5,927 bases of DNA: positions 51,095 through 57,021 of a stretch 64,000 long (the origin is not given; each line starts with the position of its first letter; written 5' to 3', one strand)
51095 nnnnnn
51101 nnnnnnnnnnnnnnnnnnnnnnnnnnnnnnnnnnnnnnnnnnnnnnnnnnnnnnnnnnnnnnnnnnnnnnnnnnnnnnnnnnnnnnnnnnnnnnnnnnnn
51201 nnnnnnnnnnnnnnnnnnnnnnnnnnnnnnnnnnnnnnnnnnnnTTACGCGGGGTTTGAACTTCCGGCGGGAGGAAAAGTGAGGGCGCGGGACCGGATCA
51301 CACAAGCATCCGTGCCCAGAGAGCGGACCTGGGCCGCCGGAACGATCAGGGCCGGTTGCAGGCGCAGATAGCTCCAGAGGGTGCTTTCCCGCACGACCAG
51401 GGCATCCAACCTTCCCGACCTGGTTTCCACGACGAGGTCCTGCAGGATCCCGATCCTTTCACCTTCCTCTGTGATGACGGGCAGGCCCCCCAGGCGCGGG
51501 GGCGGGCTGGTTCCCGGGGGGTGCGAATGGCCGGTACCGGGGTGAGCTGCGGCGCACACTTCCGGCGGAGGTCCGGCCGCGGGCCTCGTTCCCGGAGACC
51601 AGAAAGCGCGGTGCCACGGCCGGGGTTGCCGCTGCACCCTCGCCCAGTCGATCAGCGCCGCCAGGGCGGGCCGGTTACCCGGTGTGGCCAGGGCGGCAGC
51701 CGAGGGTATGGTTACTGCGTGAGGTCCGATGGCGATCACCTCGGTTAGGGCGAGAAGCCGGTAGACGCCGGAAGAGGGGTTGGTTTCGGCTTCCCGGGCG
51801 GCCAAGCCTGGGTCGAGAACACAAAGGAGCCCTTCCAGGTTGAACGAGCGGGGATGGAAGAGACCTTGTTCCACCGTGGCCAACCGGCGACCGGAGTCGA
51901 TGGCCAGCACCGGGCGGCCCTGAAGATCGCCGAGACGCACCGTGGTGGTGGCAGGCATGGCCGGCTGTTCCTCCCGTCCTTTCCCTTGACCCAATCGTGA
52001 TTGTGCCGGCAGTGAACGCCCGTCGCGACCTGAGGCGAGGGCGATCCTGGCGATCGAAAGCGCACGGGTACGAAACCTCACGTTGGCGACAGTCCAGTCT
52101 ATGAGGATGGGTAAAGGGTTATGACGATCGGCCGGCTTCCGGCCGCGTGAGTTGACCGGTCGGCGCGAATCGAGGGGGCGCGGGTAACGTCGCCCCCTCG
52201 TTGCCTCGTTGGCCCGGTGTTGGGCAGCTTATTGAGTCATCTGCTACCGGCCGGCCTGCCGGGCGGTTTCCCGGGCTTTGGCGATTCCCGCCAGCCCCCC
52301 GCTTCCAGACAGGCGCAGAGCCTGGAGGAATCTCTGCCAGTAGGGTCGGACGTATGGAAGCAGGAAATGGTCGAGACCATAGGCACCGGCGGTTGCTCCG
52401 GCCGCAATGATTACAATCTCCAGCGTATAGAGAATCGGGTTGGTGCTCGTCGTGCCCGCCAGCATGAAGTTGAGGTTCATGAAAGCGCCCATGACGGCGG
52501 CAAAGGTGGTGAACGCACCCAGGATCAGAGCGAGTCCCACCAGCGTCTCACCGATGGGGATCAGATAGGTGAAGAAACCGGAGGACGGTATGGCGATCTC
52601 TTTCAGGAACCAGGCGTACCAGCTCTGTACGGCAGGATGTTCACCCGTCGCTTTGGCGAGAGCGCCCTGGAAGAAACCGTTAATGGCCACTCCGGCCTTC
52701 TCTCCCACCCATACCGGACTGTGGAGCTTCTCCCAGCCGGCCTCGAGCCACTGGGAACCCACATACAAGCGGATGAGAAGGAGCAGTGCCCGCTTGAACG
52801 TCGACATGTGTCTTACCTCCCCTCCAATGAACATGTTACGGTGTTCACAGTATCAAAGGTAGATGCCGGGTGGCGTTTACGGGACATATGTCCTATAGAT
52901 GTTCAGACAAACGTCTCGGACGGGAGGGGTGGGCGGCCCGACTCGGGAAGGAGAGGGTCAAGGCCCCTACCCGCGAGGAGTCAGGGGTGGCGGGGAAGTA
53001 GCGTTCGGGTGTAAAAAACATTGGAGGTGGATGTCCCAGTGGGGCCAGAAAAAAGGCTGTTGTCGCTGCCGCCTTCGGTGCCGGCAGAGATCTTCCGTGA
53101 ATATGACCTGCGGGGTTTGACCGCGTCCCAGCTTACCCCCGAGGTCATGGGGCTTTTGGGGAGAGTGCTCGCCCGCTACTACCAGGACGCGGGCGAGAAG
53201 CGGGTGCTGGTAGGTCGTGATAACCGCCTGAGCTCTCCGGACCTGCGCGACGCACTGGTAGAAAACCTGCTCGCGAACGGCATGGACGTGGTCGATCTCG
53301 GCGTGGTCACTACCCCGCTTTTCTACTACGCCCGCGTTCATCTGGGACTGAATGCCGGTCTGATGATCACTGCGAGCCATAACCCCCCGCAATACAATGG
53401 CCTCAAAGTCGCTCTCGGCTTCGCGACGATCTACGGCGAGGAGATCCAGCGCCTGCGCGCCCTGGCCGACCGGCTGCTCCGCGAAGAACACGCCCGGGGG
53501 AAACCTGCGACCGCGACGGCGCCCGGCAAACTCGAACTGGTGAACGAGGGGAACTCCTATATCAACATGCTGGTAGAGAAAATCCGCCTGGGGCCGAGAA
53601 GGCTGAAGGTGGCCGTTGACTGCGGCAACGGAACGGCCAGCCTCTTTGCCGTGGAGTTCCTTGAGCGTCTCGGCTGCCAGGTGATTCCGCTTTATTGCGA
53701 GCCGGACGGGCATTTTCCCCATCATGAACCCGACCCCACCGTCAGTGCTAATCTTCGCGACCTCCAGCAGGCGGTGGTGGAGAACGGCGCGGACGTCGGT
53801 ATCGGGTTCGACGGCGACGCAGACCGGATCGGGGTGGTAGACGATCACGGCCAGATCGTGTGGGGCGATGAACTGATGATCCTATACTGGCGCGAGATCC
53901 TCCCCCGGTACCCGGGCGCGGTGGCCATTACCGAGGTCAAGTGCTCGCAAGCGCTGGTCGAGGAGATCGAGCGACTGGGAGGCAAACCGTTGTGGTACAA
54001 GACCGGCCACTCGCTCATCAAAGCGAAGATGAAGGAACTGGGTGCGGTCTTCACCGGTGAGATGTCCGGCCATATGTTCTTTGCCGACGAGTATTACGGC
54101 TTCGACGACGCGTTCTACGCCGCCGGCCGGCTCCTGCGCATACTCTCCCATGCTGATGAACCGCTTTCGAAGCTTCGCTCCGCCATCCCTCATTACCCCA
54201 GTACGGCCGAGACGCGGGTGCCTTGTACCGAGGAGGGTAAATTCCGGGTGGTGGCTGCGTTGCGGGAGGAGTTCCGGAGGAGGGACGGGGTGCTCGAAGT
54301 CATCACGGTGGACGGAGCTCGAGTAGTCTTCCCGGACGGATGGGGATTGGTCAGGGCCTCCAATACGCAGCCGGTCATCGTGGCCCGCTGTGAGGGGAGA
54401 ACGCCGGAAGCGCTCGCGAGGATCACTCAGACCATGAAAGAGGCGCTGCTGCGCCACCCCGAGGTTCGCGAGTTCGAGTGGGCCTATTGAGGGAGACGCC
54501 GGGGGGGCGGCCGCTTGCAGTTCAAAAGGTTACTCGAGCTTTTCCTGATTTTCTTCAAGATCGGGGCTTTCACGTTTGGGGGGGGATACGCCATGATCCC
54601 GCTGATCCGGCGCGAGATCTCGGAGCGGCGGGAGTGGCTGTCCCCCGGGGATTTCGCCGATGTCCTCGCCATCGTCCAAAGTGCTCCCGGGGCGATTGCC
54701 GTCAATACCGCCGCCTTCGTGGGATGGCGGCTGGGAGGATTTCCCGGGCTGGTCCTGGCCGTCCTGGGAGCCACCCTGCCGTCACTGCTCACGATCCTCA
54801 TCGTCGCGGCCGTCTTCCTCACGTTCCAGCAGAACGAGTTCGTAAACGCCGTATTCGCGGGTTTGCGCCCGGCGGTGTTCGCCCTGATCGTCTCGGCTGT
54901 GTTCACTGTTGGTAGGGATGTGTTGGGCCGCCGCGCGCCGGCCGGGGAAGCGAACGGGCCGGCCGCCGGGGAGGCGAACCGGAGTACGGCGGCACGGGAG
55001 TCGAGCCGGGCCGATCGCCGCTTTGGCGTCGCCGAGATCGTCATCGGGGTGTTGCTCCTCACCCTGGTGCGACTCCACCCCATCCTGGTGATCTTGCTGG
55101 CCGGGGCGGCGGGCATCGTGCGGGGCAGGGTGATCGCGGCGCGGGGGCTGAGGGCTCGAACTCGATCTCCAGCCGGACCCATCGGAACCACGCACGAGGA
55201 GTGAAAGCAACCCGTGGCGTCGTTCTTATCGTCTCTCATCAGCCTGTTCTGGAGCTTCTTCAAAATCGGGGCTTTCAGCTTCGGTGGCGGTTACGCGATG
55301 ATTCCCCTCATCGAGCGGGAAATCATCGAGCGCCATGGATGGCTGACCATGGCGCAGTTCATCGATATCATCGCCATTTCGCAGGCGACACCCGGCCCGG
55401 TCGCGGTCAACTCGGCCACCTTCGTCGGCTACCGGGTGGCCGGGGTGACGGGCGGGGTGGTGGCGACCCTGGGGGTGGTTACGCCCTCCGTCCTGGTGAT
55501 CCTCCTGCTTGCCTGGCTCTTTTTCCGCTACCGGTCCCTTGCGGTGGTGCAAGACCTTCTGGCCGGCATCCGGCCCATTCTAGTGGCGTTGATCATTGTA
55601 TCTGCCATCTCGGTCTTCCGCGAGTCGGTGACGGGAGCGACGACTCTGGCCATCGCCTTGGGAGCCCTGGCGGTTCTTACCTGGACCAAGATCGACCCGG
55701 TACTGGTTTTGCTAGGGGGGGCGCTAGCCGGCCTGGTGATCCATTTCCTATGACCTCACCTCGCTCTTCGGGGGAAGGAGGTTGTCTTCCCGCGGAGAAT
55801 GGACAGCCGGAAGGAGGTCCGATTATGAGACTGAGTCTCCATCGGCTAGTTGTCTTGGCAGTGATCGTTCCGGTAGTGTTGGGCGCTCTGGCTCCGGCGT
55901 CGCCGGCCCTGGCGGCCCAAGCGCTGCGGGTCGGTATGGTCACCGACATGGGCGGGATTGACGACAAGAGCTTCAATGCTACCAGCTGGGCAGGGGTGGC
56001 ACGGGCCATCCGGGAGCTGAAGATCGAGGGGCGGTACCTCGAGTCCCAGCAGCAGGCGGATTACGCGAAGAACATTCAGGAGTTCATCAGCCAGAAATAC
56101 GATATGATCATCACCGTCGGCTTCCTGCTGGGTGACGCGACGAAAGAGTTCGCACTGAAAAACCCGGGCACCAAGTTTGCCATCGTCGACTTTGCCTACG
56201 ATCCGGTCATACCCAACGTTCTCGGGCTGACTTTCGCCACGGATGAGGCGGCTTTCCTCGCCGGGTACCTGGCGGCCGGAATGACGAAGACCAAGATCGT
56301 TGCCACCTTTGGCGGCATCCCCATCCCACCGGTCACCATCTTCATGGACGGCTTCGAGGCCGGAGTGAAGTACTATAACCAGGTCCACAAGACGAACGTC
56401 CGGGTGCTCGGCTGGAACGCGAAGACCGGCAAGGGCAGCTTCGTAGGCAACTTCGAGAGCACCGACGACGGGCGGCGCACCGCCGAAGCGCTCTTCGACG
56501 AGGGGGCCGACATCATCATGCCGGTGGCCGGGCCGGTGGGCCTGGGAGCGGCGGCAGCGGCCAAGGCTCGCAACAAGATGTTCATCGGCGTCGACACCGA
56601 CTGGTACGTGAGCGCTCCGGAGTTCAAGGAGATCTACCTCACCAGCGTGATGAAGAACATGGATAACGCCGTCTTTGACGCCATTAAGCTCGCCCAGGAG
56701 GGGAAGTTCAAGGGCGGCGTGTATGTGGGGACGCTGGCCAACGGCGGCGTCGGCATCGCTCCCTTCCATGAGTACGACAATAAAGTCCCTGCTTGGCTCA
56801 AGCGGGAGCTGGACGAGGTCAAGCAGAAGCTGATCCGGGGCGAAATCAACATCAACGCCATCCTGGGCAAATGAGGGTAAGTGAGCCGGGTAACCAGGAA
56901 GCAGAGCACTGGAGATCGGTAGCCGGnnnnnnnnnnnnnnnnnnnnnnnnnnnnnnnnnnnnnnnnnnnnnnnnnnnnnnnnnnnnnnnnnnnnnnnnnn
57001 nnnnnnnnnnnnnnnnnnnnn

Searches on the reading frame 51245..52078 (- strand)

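Call 30: search_protein_families(library=pfam, proteins=[window:51245-52078:-], max_evalue=0.00001)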
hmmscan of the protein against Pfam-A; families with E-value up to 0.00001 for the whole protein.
window:51245-52078:- (277 aa): 1 family
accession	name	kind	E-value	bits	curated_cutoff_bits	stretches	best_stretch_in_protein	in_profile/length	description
PF05239.21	PRC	-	6.1e-11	42.6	21.2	1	196-263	9-73/78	PRC-barrel domain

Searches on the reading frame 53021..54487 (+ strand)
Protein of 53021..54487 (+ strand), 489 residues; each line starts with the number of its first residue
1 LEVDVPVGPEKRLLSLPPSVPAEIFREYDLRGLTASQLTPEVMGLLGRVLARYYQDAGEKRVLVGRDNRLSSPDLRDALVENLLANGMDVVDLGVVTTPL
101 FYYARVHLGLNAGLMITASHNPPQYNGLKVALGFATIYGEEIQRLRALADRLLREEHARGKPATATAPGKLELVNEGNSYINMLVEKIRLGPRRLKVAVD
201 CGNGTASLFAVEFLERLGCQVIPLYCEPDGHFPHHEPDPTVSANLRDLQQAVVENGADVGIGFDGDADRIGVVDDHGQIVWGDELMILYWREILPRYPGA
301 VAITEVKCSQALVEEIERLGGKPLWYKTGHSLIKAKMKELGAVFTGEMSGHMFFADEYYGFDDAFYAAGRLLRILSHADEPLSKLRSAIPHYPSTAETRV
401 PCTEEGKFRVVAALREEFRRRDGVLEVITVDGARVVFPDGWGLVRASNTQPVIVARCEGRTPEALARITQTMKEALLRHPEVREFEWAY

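Call 21: search_protein_families(library=pfam, proteins=[window:53021-54487:+], max_evalue=0.00001)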
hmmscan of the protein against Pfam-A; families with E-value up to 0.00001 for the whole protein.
window:53021-54487:+ (489 aa): 4 families
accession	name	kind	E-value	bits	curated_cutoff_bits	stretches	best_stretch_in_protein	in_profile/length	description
PF02878.22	PGM_PMM_I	-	4.3e-32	111.1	22.5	1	23-134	2-115/138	Phosphoglucomutase/phosphomannomutase, alpha/beta/alpha domain I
PF02879.22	PGM_PMM_II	-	2.1e-29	102.5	29.3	1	179-277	2-103/103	Phosphoglucomutase/phosphomannomutase, alpha/beta/alpha domain II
PF02880.22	PGM_PMM_III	-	7.3e-21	74.9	20.7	1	281-388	1-110/115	Phosphoglucomutase/phosphomannomutase, alpha/beta/alpha domain III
PF00408.26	PGM_PMM_IV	-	8.2e-14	51.9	23.1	1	397-473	1-66/68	Phosphoglucomutase/phosphomannomutase, C-terminal domain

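Call 59: search_protein_families(library=ncbifam, proteins=[window:53021-54487:+], max_evalue=1e-8)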
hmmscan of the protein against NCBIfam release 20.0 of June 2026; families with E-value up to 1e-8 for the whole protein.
window:53021-54487:+ (489 aa): 5 families
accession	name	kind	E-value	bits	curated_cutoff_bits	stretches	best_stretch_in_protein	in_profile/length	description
NF046027.1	PhglucPhmanMutPgmG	equivalog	1.4e-142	475.6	600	1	23-476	8-450/460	phosphoglucomutase/phosphomannomutase PgmG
TIGR03990.1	Arch_GlmM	equivalog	2.8e-115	385.7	439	1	24-475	3-443/444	phosphoglucosamine mutase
NF007088.0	PRK09542.1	equivalog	1.1e-91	308.1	618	1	23-474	10-451/456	phosphomannomutase/phosphoglucomutase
TIGR01455.1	glmM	equivalog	2.4e-60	204.5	447.55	1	31-474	7-438/442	phosphoglucosamine mutase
NF011943.0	PRK15414.1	subfamily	3.1e-57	194.6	801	1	24-467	6-444/456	phosphomannomutase CpsG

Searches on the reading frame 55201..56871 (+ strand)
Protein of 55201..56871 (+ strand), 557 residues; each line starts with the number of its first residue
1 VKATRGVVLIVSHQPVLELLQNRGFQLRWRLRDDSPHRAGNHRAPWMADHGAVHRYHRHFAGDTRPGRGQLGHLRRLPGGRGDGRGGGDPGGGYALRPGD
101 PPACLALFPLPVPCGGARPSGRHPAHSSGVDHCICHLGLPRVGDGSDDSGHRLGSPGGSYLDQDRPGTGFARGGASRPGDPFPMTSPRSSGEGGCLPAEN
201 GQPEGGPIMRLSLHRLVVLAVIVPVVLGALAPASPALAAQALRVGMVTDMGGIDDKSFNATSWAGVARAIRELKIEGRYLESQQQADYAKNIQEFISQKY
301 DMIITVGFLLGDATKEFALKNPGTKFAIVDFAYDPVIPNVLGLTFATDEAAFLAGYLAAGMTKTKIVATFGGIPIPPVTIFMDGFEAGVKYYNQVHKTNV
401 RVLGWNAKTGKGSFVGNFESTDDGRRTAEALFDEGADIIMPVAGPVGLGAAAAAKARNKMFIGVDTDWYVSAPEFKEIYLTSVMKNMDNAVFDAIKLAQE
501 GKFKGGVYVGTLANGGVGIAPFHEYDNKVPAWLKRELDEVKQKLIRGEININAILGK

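Call 21: search_protein_families(library=pfam, proteins=[window:55201-56871:+], max_evalue=0.00001)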
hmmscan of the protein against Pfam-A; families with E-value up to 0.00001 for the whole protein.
window:55201-56871:+ (557 aa): 1 family
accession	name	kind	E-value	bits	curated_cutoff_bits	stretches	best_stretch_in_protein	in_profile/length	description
PF02608.20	Bmp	-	1.6e-58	198.5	24.1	1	244-553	3-299/301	ABC transporter substrate-binding protein PnrA-like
